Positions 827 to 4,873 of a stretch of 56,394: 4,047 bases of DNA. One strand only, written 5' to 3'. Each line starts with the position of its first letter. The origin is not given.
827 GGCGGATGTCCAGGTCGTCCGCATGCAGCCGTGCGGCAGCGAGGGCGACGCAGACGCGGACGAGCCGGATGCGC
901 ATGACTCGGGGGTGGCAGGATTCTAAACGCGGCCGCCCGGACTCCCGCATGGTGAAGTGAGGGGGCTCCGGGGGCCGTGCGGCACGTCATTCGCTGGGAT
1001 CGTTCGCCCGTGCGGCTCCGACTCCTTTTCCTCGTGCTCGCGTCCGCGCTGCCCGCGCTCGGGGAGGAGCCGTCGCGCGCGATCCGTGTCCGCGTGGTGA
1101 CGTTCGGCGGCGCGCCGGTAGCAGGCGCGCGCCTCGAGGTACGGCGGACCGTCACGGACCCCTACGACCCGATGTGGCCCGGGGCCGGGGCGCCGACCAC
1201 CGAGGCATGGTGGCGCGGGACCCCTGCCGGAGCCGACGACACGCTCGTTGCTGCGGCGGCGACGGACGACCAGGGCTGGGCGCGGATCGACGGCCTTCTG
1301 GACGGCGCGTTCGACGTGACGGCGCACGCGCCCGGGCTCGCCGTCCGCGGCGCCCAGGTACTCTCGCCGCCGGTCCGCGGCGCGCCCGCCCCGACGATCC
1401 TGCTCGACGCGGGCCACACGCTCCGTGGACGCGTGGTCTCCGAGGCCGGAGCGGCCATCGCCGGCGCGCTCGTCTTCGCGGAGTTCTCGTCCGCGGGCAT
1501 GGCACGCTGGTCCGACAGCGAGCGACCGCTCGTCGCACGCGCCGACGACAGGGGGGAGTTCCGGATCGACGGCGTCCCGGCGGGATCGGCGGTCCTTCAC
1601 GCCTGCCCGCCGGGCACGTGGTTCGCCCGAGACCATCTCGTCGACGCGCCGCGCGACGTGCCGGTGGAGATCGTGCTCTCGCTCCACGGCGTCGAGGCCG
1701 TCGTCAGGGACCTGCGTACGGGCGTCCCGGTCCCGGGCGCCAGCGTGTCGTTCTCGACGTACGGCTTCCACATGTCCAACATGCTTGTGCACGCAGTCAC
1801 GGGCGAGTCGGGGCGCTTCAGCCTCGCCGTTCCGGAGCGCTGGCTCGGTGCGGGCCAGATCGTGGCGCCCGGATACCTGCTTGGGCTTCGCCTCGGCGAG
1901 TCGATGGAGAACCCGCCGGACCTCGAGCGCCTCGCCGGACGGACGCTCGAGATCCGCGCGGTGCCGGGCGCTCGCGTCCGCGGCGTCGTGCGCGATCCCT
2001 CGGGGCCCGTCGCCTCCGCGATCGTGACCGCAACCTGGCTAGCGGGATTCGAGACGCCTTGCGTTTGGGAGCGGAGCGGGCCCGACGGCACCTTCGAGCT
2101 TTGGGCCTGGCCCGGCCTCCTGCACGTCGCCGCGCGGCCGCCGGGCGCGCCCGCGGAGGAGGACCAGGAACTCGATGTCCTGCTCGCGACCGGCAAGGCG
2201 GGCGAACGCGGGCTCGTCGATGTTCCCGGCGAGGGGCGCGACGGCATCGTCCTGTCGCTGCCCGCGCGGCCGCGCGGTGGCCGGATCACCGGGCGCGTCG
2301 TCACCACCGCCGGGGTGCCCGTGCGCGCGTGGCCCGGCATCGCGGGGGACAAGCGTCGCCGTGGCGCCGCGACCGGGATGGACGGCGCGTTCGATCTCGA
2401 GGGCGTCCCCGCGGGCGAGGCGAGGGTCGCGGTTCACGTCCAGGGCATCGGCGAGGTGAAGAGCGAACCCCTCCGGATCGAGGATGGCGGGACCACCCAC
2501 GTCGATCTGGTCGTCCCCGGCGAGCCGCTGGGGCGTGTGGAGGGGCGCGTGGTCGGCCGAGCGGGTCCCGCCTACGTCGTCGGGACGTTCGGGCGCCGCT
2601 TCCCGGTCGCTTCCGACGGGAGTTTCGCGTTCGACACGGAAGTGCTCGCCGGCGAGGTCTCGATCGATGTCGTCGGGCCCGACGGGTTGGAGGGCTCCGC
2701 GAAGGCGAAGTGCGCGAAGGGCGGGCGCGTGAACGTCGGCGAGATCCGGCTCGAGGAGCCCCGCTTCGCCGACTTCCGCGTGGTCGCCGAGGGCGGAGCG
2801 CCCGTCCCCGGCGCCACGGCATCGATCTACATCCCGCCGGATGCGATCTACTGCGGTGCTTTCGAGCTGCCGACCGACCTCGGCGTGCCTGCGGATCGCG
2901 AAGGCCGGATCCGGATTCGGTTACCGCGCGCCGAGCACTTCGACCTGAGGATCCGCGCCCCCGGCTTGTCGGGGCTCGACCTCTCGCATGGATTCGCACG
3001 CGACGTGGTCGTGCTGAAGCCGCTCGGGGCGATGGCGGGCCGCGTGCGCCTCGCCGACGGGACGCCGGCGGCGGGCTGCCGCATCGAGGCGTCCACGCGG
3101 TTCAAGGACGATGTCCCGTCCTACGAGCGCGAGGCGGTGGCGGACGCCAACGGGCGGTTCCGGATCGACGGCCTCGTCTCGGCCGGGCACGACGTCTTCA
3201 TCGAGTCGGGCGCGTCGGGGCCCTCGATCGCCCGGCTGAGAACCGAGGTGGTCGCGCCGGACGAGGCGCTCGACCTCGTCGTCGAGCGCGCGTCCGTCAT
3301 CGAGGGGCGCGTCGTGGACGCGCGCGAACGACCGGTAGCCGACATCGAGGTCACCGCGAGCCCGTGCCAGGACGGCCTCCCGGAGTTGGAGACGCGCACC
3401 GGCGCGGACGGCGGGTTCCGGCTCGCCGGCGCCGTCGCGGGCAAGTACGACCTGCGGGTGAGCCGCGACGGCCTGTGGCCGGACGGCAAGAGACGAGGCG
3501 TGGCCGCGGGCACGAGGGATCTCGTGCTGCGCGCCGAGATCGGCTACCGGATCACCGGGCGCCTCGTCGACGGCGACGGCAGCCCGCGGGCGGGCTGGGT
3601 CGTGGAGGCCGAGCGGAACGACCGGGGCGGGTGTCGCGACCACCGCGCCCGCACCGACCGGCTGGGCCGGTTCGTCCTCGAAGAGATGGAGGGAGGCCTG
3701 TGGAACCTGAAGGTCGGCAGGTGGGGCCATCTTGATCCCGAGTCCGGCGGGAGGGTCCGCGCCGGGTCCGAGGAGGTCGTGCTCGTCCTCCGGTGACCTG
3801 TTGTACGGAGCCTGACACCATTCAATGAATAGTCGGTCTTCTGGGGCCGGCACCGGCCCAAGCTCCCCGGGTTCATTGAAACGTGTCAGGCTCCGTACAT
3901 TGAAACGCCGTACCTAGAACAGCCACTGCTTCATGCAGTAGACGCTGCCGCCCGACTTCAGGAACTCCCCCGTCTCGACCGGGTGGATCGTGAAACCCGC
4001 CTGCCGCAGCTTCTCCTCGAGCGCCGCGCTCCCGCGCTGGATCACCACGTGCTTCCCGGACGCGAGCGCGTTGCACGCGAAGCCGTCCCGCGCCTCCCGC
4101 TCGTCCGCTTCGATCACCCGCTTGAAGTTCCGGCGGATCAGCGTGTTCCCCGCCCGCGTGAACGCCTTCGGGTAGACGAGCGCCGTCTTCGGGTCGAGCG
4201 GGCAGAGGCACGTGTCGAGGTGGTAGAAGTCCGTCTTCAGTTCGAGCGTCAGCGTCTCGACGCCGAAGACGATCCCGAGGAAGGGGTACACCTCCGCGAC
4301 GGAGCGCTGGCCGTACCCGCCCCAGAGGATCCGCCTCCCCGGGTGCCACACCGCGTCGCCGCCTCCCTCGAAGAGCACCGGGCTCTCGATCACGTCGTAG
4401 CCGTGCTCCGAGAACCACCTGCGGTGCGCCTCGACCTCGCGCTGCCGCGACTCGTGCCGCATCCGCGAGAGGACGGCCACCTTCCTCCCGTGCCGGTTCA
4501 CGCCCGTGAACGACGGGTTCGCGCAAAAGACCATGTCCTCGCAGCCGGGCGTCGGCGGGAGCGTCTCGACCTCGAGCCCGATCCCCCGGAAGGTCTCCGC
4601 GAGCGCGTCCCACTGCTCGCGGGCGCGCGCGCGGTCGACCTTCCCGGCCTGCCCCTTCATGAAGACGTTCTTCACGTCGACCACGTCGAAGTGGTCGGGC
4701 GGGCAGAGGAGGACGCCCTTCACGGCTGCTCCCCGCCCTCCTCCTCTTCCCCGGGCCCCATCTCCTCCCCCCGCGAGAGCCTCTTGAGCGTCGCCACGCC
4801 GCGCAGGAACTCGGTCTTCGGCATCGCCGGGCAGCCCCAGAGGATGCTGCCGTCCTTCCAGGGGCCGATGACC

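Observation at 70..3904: Four copies of a 33-bp AT-rich palindromic element clustered in 4 kb, including an inverted pair forming a compound hairpin between convergent genes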

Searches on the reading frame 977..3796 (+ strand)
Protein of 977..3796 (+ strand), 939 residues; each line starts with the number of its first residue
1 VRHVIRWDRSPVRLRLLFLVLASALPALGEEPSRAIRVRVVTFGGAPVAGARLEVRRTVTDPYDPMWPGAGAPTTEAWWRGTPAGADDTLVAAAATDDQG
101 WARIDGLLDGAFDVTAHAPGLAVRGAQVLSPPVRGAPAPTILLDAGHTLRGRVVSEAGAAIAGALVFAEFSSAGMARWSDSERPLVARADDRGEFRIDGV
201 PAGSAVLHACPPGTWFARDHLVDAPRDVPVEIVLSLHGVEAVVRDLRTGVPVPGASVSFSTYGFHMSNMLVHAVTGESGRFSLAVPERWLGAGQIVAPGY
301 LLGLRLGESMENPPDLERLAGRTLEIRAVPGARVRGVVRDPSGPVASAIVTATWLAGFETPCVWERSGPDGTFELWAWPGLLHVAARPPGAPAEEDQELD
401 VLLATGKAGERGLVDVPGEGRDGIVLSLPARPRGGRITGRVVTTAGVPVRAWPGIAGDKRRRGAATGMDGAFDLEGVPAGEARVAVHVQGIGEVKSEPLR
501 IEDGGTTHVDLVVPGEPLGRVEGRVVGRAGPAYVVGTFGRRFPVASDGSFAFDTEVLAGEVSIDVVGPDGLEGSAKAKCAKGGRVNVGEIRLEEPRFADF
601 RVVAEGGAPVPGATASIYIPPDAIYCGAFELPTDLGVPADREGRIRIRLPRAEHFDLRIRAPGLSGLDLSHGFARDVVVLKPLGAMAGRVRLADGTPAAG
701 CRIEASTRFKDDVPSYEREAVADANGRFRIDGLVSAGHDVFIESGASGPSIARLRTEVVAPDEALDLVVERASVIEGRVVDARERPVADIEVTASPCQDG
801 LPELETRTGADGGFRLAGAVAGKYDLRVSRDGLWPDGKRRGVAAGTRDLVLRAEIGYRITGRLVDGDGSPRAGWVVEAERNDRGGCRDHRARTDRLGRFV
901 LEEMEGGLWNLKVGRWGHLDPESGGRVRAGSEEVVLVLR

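Call 31: search_protein_families(library=pfam, proteins=[window:977-3796:+], max_evalue=0.01)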
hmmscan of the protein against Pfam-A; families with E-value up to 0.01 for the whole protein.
window:977-3796:+ (939 aa): 11 families
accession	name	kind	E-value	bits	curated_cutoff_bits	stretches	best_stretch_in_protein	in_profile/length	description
PF13620.12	CarboxypepD_reg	-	1.4e-59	198.8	32.3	5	775-838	2-64/82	Carboxypeptidase regulatory-like domain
PF10670.15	DUF4198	-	2.6e-13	51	34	0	235-287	142-197/209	Domain of unknown function (DUF4198)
PF13715.12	CarbopepD_reg_2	-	1e-12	48.4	32.2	0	775-829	1-51/88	CarboxypepD_reg-like domain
PF20598.4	DUF6795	-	4.6e-10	40.1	27.4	1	688-732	3-45/103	Domain of unknown function (DUF6795)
PF02369.22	Big_1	-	7.9e-07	29.5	34.9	0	775-825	21-75/93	Bacterial Ig-like domain (group 1)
PF11974.14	bMG3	-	5.9e-06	26.6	34.9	0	236-286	12-59/103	Bacterial alpha-2-macroglobulin MG3 domain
PF14686.12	fn3_3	-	5.6e-05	23.3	24.4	0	806-841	29-64/75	Polysaccharide lyase family 4, domain II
PF25020.1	TTR_TEN1-4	-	0.0025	18.2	27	0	770-831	4-62/86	Teneurin TTR-like domain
PF00775.27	Dioxygenase_C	-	0.004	17.1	27.3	0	856-894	27-67/182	Dioxygenase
PF09430.16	EMC7_beta-sandw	-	0.0086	16.7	26.6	0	184-217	20-53/122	ER membrane protein complex subunit 7, beta-sandwich domain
PF13115.11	YtkA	-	0.01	16.9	25.9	0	241-272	24-55/85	YtkA-like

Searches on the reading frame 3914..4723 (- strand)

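Call 31: search_protein_families(library=pfam, proteins=[window:3914-4723:-], max_evalue=0.01)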
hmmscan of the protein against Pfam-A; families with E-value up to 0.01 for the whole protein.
window:3914-4723:- (269 aa): 2 families
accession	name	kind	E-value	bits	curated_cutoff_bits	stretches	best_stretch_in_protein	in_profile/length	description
PF19420.4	DDAH_eukar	-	3.4e-13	49.9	23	1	17-264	9-286/291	N,N dimethylarginine dimethylhydrolase, eukaryotic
PF02274.22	ADI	-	0.0036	16.8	22.8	0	204-267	312-374/377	Arginine deiminase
